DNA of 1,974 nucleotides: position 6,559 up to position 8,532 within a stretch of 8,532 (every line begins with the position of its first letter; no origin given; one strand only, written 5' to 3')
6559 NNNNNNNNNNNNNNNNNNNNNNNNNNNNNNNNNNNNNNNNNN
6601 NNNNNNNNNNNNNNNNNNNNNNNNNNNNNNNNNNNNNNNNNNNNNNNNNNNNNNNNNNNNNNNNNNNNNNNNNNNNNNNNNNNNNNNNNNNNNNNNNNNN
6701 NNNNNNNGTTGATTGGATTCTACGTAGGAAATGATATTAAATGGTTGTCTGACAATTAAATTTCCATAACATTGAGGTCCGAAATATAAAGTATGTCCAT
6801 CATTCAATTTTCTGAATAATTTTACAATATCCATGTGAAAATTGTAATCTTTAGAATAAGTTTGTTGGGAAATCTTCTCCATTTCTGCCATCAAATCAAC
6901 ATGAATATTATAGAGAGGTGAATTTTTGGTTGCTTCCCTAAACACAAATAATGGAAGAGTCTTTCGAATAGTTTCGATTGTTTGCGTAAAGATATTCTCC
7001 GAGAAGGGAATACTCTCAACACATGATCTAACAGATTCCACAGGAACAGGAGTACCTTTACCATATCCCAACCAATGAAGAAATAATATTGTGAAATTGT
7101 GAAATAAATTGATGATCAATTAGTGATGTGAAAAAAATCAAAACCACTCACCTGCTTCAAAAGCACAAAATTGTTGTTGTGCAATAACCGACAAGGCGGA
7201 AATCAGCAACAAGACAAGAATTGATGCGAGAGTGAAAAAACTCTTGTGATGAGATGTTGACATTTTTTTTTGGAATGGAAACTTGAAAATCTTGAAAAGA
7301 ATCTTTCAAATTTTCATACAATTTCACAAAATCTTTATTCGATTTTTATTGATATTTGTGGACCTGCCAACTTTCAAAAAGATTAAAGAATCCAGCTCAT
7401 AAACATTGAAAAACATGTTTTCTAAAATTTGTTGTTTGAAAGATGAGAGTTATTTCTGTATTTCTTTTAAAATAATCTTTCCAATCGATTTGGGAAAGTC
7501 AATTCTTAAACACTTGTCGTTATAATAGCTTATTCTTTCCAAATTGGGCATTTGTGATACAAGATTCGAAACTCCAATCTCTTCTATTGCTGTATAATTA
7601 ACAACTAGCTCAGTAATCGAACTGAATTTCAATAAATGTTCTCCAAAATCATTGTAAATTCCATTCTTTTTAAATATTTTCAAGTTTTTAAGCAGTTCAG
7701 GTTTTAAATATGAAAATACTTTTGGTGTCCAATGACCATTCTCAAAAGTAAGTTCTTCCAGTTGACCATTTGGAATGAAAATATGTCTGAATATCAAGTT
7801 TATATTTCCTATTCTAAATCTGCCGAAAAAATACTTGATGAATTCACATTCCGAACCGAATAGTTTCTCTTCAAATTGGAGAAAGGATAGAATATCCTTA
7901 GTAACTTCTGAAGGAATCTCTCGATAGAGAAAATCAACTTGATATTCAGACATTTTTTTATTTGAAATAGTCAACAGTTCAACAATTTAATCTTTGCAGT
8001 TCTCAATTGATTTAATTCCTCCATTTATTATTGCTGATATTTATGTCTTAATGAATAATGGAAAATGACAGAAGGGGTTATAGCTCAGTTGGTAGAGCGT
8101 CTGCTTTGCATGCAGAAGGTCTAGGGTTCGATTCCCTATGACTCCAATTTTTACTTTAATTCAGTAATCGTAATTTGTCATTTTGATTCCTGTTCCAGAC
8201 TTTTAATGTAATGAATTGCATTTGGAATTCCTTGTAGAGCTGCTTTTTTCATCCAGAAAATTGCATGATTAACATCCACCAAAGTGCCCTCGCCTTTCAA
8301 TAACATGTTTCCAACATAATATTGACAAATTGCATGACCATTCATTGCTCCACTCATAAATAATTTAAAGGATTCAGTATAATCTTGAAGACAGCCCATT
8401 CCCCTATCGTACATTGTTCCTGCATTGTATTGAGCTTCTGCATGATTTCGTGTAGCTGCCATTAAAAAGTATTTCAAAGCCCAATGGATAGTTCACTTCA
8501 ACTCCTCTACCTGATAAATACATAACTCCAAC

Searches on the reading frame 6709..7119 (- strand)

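Call 54: search_protein_families(library=pfam, proteins=[window:6709-7119:-], max_evalue=0.01)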
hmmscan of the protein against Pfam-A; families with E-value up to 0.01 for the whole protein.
seq(137 aa): 1 family
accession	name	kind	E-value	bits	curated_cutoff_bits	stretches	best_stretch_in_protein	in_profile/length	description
PF05879.18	RHD3_GTPase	-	0.0084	16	42.4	1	43-86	114-157/245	Root hair defective 3 GTP-binding protein (RHD3) GTPase domain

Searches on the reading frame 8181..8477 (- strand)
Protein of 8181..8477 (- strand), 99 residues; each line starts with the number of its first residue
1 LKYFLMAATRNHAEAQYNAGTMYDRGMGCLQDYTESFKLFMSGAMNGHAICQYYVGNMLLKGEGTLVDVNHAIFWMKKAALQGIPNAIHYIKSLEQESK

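Call 54: search_protein_families(library=pfam, proteins=[window:8181-8477:-], max_evalue=0.01)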
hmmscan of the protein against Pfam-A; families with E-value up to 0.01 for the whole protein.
seq(99 aa): 1 family
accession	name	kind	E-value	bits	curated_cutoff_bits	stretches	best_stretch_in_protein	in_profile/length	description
PF08238.18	Sel1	-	5.9e-16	58.8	30.7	2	50-83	2-35/36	Sel1 repeat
